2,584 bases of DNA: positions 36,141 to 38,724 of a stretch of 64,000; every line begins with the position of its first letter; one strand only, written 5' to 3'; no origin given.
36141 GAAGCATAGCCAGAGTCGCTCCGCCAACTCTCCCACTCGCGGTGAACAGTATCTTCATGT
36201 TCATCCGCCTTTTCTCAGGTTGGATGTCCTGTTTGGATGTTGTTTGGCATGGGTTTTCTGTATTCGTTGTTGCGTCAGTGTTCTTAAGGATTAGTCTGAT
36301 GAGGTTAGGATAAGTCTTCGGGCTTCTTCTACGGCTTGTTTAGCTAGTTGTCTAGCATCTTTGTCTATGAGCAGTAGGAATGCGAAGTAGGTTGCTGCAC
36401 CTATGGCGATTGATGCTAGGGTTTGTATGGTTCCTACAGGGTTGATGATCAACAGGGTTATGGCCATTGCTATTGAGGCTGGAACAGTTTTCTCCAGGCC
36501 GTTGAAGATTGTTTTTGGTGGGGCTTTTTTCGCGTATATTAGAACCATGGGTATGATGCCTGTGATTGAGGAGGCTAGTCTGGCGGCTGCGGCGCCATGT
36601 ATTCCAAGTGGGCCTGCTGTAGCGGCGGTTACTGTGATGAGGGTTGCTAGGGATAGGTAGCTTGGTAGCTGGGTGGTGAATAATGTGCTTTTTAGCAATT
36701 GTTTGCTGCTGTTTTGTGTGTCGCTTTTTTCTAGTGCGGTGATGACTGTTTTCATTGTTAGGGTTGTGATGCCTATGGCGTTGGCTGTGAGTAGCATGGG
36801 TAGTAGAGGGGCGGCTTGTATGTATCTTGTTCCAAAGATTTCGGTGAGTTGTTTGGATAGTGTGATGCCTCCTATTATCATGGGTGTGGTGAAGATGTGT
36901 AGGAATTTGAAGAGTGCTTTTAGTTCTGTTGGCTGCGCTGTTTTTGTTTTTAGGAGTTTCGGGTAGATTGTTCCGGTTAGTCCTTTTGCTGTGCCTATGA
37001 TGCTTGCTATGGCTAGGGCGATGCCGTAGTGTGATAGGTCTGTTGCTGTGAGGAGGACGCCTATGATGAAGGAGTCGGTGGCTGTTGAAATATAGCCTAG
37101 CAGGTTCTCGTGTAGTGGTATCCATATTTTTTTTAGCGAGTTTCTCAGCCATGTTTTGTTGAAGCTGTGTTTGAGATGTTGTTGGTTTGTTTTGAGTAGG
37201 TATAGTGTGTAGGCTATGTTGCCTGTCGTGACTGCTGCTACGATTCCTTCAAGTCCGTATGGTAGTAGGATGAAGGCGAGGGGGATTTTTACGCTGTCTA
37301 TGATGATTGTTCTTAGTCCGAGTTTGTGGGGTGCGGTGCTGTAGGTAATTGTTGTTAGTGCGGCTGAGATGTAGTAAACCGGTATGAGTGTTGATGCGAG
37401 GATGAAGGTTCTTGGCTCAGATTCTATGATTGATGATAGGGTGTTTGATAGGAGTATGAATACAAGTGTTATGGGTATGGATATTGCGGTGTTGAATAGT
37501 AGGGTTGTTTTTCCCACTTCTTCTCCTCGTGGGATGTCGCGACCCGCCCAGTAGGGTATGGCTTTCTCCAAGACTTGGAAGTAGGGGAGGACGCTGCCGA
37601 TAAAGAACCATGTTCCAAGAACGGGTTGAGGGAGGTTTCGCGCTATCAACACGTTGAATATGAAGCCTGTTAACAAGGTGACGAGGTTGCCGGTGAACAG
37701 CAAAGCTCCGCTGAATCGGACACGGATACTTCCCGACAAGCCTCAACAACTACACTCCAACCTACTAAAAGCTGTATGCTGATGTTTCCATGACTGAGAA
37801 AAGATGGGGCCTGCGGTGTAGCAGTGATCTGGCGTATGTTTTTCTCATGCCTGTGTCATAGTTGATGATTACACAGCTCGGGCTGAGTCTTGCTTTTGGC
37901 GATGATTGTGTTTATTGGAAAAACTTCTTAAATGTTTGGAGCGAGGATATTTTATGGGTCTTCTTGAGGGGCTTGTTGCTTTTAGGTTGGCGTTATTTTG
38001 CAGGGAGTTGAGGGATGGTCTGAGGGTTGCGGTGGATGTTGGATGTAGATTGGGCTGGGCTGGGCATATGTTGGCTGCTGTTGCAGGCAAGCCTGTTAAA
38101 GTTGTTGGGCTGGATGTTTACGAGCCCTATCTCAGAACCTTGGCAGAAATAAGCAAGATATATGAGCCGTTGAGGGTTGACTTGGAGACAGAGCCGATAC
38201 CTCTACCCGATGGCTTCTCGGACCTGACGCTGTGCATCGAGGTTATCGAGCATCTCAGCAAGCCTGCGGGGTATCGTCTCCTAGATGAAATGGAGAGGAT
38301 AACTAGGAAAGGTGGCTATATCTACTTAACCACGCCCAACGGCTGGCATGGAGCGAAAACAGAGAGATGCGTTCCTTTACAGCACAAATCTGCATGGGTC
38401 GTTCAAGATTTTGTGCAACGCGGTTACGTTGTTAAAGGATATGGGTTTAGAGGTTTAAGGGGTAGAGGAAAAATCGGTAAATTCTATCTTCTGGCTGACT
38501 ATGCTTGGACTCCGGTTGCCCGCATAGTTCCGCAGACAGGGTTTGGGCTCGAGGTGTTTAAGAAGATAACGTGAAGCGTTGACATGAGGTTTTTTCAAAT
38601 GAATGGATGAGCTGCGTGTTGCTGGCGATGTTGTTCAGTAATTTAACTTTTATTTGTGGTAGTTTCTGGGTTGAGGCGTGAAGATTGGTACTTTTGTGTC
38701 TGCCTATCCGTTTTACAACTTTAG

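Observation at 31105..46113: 15-kb surface-glycan biosynthesis island headed by a secreted FN3/Thr-rich glycoprotein candidate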

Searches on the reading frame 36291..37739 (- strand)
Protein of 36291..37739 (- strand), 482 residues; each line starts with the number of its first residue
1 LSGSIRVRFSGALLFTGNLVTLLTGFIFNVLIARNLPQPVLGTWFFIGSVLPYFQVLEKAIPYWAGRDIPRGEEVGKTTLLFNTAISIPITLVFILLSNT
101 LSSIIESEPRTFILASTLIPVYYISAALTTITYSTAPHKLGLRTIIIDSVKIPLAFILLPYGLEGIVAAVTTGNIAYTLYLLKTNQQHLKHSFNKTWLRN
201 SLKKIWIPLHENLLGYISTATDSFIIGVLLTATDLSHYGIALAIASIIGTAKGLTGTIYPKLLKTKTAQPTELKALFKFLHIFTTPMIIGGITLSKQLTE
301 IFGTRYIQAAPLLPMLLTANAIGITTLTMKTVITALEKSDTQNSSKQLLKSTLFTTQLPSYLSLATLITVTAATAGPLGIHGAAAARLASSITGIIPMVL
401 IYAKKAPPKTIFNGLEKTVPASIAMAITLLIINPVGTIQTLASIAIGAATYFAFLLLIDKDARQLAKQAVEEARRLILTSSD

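Call 3: search_protein_families(library=pfam, proteins=[window:36291-37739:-])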
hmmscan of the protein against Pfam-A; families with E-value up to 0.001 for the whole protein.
window:36291-37739:- (482 aa): 1 family
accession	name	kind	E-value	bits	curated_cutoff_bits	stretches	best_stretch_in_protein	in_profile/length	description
PF13440.11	Polysacc_synt_3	-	5.9e-07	29.5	23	1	77-309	48-291/293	Polysaccharide biosynthesis protein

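Call 8: search_protein_families(library=ncbifam, proteins=[window:36291-37739:-], max_evalue=0.01)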
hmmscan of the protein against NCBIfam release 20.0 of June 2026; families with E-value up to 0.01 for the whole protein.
window:36291-37739:- (482 aa): 0 families

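Call 21: search_solved_structures(query=window:36291-37739:-, max_evalue=1)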
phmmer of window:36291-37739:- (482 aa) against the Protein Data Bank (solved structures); distinct sequences matched with E-value up to 1: 1.
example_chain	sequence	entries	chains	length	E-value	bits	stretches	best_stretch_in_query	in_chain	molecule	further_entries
4v61_B5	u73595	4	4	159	0.26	13.3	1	321-406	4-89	Ribosomal Protein L35 | 50S ribosomal protein L35, chloroplastic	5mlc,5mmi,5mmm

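Call 39: search_protein_families(library=pfam, proteins=[window:36291-37739:-], max_evalue=5)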
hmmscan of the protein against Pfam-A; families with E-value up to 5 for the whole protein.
window:36291-37739:- (482 aa): 2 families
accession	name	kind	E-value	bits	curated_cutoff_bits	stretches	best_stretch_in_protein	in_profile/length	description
PF13440.11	Polysacc_synt_3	-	5.9e-07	29.5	23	1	77-309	48-291/293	Polysaccharide biosynthesis protein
PF01554.23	MatE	-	0.013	15.7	24.9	1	74-128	70-124/161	MatE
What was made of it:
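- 36291..37739 (-): PST/Wzx-family (MOP superfamily) oligosaccharide flippase candidate. Polysacc_synt_3 29.5 bits (cut-off 23); MatE 15.7 bits, below its cut-off (call 39).
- Checked: 36291-37739(-): Polysacc_synt_3 at 29.5 bits (cut-off 23), against MatE at only 15.7 bits (cut-off 24.9) (call 39).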

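Call 51: find_homologous_proteins(query=window:36291-37739:-, max_evalue=0.00001)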
Query window:36291-37739:- (482 aa): 13 proteins with E <= 0.00001 among 8000 candidates.
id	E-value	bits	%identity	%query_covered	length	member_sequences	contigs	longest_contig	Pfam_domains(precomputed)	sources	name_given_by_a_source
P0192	6.4e-298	1006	100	100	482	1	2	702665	PF13440.12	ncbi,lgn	-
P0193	2.8e-207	707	68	100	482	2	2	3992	PF13440.12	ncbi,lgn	ncbi:MAG: oligosaccharide flippase family protein [Candidatus Caldarchaeum sp.]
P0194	2.9e-200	684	67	100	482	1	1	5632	PF13440.12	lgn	-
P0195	2.7e-199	681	67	100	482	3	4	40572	PF13440.12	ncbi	ncbi:MAG: oligosaccharide flippase family protein [Candidatus Caldarchaeum sp.]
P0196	7.3e-198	676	66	100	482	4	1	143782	PF13440.12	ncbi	ncbi:MAG: oligosaccharide flippase family protein [Nitrososphaerota archaeon]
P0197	8.4e-187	639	63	100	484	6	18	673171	PF13440.12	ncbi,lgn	ncbi:MAG: oligosaccharide flippase family protein [Nitrososphaerota archaeon]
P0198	1.2e-185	636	63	100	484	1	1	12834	PF13440.12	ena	-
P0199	1.3e-182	626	60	100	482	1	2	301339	PF13440.12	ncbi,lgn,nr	ncbi:MAG: oligosaccharide flippase family protein [Nitrososphaerota archaeon]|nr:oligosaccharide fli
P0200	1.7e-178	612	59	97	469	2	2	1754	PF13440.12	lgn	-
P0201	1.2e-177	609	60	99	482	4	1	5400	PF13440.12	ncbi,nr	ncbi:MAG: polysaccharide biosynthesis C-terminal domain-containing protein [Candidatus Caldarchaeum 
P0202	1.5e-167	576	54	100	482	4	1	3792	PF13440.12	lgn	-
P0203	2.5e-165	569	55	99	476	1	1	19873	PF13440.12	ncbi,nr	ncbi:MAG: oligosaccharide flippase family protein, partial [Thaumarchaeota archaeon]|nr:oligosacchar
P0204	3.1e-97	344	39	99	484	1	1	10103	PF13440.12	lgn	-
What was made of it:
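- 36291..37739 (-): Orthologues at 54-68% identity in Caldarchaeales are named 'oligosaccharide flippase family protein' by NCBI (call 51).
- On Wzx (PST/MOP)-dependent lipid-linked glycan assembly cluster: Orthologues are annotated as oligosaccharide flippase (call 51).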

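Call 52: find_encoding_contigs(protein=P0192, flank=10000, max_places=2)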
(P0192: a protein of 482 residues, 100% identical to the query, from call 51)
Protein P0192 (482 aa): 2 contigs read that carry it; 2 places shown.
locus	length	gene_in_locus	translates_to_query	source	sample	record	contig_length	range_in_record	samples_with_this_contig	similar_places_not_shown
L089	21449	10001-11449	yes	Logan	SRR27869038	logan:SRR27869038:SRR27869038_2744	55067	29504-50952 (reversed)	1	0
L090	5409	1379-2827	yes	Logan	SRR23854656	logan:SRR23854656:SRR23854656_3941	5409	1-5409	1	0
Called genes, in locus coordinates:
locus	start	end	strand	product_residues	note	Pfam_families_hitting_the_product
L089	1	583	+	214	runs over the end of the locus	-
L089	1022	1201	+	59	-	-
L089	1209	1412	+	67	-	-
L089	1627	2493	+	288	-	PF00483:NTP_transferase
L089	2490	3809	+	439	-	PF02737:3HCDH_N (weak), PF03446:NAD_binding_2 (faint), PF03721:UDPG_MGDP_dh_N, PF03807:F420_oxidored (faint), PF00984:UDPG_MGDP_dh, PF03720:UDPG_MGDP_dh_C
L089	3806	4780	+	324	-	PF13439:Glyco_transf_4 (weak), PF13579:Glyco_trans_4_4, PF20706:GT4-conflict (weak), PF00534:Glycos_transf_1, PF13692:Glyco_trans_1_4, PF13524:Glyco_trans_1_2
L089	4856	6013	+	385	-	PF13439:Glyco_transf_4, PF13579:Glyco_trans_4_4 (faint), PF00534:Glycos_transf_1, PF13692:Glyco_trans_1_4, PF13524:Glyco_trans_1_2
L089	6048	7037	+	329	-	PF01073:3Beta_HSD, PF01370:Epimerase, PF02719:Polysacc_synt_2 (faint), PF04321:RmlD_sub_bind (weak), PF16363:GDP_Man_Dehyd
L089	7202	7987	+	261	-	-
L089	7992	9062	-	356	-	PF13439:Glyco_transf_4 (weak), PF00534:Glycos_transf_1, PF13692:Glyco_trans_1_4, PF13524:Glyco_trans_1_2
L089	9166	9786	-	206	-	PF13489:Methyltransf_23 (weak), PF13649:Methyltransf_25, PF08241:Methyltransf_11, PF08242:Methyltransf_12 (weak)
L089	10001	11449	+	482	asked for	PF13440:Polysacc_synt_3 (weak)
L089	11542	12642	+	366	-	PF13439:Glyco_transf_4, PF13579:Glyco_trans_4_4, PF20706:GT4-conflict, PF00534:Glycos_transf_1, PF13692:Glyco_trans_1_4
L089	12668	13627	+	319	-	PF01073:3Beta_HSD, PF01370:Epimerase, PF02719:Polysacc_synt_2, PF04321:RmlD_sub_bind, PF13460:NAD_binding_10 (weak), PF16363:GDP_Man_Dehyd, PF07993:NAD_binding_4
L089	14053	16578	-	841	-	PF00041:fn3 (weak)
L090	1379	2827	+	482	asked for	PF13440:Polysacc_synt_3 (weak)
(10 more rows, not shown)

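Call 53: find_encoding_contigs(protein=P0197, flank=10000, max_places=2)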
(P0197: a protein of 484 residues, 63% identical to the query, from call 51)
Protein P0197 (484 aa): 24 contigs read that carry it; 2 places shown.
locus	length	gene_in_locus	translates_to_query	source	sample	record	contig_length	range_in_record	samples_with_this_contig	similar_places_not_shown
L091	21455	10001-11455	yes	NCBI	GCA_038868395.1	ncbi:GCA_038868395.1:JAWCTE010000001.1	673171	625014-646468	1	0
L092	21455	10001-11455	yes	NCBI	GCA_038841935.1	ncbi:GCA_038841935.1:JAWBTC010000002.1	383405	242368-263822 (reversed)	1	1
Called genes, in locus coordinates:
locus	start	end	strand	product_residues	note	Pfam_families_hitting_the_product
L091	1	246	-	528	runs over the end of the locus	PF00005:ABC_tran, PF13304:AAA_21 (faint), PF00005:ABC_tran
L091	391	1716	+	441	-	PF02608:Bmp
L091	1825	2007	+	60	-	PF07754:Ribosomal_aS21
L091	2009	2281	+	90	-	PF00736:EF1_GNE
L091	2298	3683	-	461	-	-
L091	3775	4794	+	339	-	PF08240:ADH_N, PF16912:Glu_dehyd_C (weak), PF00107:ADH_zinc_N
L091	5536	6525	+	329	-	PF13579:Glyco_trans_4_4 (weak), PF20706:GT4-conflict, PF00534:Glycos_transf_1, PF13692:Glyco_trans_1_4, PF13524:Glyco_trans_1_2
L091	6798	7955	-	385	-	PF13439:Glyco_transf_4, PF13579:Glyco_trans_4_4 (weak), PF20706:GT4-conflict (weak), PF00534:Glycos_transf_1, PF13692:Glyco_trans_1_4, PF13524:Glyco_trans_1_2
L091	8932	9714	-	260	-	-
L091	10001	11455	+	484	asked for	PF13440:Polysacc_synt_3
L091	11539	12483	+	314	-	PF01073:3Beta_HSD, PF01370:Epimerase, PF02719:Polysacc_synt_2, PF04321:RmlD_sub_bind, PF07993:NAD_binding_4 (faint), PF13460:NAD_binding_10 (weak), PF16363:GDP_Man_Dehyd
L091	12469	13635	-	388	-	PF13439:Glyco_transf_4, PF13579:Glyco_trans_4_4 (weak), PF20706:GT4-conflict, PF00534:Glycos_transf_1, PF13692:Glyco_trans_1_4, PF13524:Glyco_trans_1_2 (weak)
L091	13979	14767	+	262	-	PF00154:RecA_N (weak), PF06745:ATPase, PF23442:DUF7125, PF13481:AAA_25 (weak), PF14417:MEDS (weak)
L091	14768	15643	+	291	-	-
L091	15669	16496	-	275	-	PF12679:ABC2_membrane_2, PF12698:ABC2_membrane_3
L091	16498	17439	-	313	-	PF00005:ABC_tran, PF13304:AAA_21 (weak)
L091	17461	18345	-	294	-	-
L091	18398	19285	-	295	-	PF01555:N6_N4_Mtase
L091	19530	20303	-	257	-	PF18019:Cas3_HD (weak), PF01966:HD (weak)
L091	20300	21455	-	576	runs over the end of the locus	PF00270:DEAD, PF04851:ResIII (faint), PF22590:Cas3-like_C_2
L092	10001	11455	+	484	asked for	PF13440:Polysacc_synt_3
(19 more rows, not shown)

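Call 81: find_encoding_contigs(protein=P0196, flank=10000, max_places=1)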
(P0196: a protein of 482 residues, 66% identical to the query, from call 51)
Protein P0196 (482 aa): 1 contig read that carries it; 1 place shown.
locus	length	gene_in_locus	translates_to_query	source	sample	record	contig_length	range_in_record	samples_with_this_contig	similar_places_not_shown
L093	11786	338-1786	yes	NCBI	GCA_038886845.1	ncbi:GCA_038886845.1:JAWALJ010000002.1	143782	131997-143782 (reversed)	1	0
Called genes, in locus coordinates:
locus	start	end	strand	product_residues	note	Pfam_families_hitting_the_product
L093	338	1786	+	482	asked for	PF13440:Polysacc_synt_3 (weak)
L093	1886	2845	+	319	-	PF01073:3Beta_HSD, PF01370:Epimerase, PF02719:Polysacc_synt_2, PF04321:RmlD_sub_bind, PF07993:NAD_binding_4 (faint), PF16363:GDP_Man_Dehyd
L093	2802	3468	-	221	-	PF20706:GT4-conflict, PF00534:Glycos_transf_1, PF13692:Glyco_trans_1_4, PF13524:Glyco_trans_1_2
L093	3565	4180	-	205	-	PF13439:Glyco_transf_4, PF13579:Glyco_trans_4_4 (faint)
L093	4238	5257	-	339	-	PF08240:ADH_N, PF16912:Glu_dehyd_C, PF00107:ADH_zinc_N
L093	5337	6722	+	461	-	-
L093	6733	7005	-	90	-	PF00736:EF1_GNE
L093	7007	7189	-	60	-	PF07754:Ribosomal_aS21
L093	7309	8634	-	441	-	PF02608:Bmp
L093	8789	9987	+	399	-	PF00005:ABC_tran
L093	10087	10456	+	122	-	-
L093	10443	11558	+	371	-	PF02653:BPD_transp_2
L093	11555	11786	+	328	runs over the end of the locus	PF02653:BPD_transp_2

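Call 82: find_encoding_contigs(protein=P0199, flank=10000, max_places=1)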
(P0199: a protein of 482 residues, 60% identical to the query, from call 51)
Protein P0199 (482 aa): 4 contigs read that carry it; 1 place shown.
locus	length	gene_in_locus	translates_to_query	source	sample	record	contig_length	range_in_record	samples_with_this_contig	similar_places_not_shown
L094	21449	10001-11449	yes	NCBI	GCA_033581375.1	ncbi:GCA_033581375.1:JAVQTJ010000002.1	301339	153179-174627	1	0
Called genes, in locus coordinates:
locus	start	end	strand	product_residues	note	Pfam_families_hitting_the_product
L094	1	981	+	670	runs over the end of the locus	PF01926:MMR_HSR1, PF02421:FeoB_N, PF17910:FeoB_Cyto, PF07670:Gate, PF07664:FeoB_C, PF07670:Gate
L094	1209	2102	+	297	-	PF01555:N6_N4_Mtase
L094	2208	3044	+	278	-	-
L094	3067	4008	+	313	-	PF00005:ABC_tran, PF13304:AAA_21 (weak)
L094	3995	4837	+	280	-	PF12679:ABC2_membrane_2, PF12730:ABC2_membrane_4 (weak), PF10920:DUF2705 (weak)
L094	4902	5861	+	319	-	PF13579:Glyco_trans_4_4 (weak), PF00534:Glycos_transf_1, PF13692:Glyco_trans_1_4, PF13524:Glyco_trans_1_2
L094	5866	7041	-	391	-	PF13439:Glyco_transf_4, PF13579:Glyco_trans_4_4 (weak), PF20706:GT4-conflict (weak), PF00534:Glycos_transf_1, PF13692:Glyco_trans_1_4, PF13524:Glyco_trans_1_2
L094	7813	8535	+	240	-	PF00534:Glycos_transf_1, PF13692:Glyco_trans_1_4, PF20706:GT4-conflict (weak)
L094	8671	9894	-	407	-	-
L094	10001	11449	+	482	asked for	PF13440:Polysacc_synt_3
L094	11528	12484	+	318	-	PF01073:3Beta_HSD, PF01370:Epimerase, PF02719:Polysacc_synt_2, PF04321:RmlD_sub_bind, PF07993:NAD_binding_4 (faint), PF16363:GDP_Man_Dehyd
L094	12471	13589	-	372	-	PF13439:Glyco_transf_4, PF20706:GT4-conflict, PF00534:Glycos_transf_1, PF13692:Glyco_trans_1_4, PF13524:Glyco_trans_1_2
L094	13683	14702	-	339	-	PF08240:ADH_N, PF16912:Glu_dehyd_C, PF00107:ADH_zinc_N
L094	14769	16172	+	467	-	-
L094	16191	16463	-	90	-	PF00736:EF1_GNE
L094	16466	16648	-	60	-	PF07754:Ribosomal_aS21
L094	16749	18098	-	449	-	PF02608:Bmp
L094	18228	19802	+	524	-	PF00005:ABC_tran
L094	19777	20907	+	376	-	PF02653:BPD_transp_2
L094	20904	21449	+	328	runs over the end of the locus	PF02653:BPD_transp_2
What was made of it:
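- Flippase orthologues travel with an SDR and GT4s in three other species (calls 53, 81, 82). Flippase, SDR and GT4 co-occur repeatedly in other species (calls 53, 81, 82).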

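Call 84: search_protein_families(library=pfam, proteins=[L094:8671-9894:-, L091:8932-9714:-, L091:2298-3683:-], max_evalue=0.01)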
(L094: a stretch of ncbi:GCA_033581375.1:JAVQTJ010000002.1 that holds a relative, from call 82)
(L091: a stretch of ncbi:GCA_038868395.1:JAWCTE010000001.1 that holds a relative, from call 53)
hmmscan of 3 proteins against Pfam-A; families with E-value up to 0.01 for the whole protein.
L094:8671-9894:- (407 aa): 1 family
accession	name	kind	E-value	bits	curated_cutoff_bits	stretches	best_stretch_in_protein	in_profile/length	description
PF13129.11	DUF3953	-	0.003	17.7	22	1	336-361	11-36/41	Protein of unknown function (DUF3953)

L091:8932-9714:- (260 aa): 0 families

L091:2298-3683:- (461 aa): 2 families
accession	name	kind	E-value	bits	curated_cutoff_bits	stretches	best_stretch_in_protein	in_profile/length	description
PF13360.13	PQQ_2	-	9.4e-05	22.6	27.6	1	96-265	3-146/233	Outer membrane protein assembly factor BamB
PF08450.18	SGL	-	0.00015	21.9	26.3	1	29-80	176-229/246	SMP-30/Gluconolactonase/LRE-like region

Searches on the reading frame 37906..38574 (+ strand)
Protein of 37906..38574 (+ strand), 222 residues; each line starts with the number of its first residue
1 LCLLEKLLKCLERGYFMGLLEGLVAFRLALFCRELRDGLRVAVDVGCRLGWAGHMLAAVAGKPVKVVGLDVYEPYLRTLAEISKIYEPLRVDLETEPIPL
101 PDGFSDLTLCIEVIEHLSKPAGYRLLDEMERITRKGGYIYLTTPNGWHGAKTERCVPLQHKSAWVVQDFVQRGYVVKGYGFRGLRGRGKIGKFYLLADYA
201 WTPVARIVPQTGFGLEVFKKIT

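Call 3: search_protein_families(library=pfam, proteins=[window:37906-38574:+])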
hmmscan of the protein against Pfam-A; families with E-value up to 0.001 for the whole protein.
window:37906-38574:+ (222 aa): 5 families
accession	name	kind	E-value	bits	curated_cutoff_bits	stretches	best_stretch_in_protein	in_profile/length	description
PF08241.18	Methyltransf_11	-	3.1e-10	41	21.2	1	43-140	1-94/95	Methyltransferase domain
PF13649.12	Methyltransf_25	-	4.2e-08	34.2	27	1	43-137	2-97/97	Methyltransferase domain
PF13489.12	Methyltransf_23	-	9.1e-07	29.2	27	1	42-146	26-121/164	Methyltransferase domain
PF08242.18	Methyltransf_12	-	1.3e-05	26.3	30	1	43-138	1-97/98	Methyltransferase domain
PF13847.12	Methyltransf_31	-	0.00072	19.7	27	0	42-150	7-114/145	Methyltransferase domain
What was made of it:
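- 37954..38574 (+): Class I SAM-dependent methyltransferase (Methyltransf_11). Pfam 41 bits (call 3).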

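Call 8: search_protein_families(library=ncbifam, proteins=[window:37906-38574:+], max_evalue=0.01)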
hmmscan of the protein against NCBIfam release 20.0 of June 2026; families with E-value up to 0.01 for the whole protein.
window:37906-38574:+ (222 aa): 5 families
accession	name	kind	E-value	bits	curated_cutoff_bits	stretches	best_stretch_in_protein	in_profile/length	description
TIGR01983.1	UbiG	equivalog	4.3e-05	22.9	102.95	1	43-145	54-155/228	bifunctional 2-polyprenyl-6-hydroxyphenol methylase/3-demethylubiquinol 3-O-methyltransferase UbiG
NF041255.1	mycofact_MftM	equivalog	6.2e-05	22.5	200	1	43-135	144-235/289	mycofactocin oligosaccharide methyltransferase MftM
NF045667.1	MTase_DVU1556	equivalog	0.00013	21.5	155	1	36-142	21-120/213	DVU_1556 family methyltransferase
NF041537.1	ArsM_AhpD_UU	exception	0.0038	16.1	510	1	42-140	80-179/345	arsenite methyltransferase/AhpD domain selenoprotein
NF047649.1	MTase_UXPK_star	exception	0.0098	14.9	460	0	42-141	81-181/283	methyltransferase/UXPK-star double selenoprotein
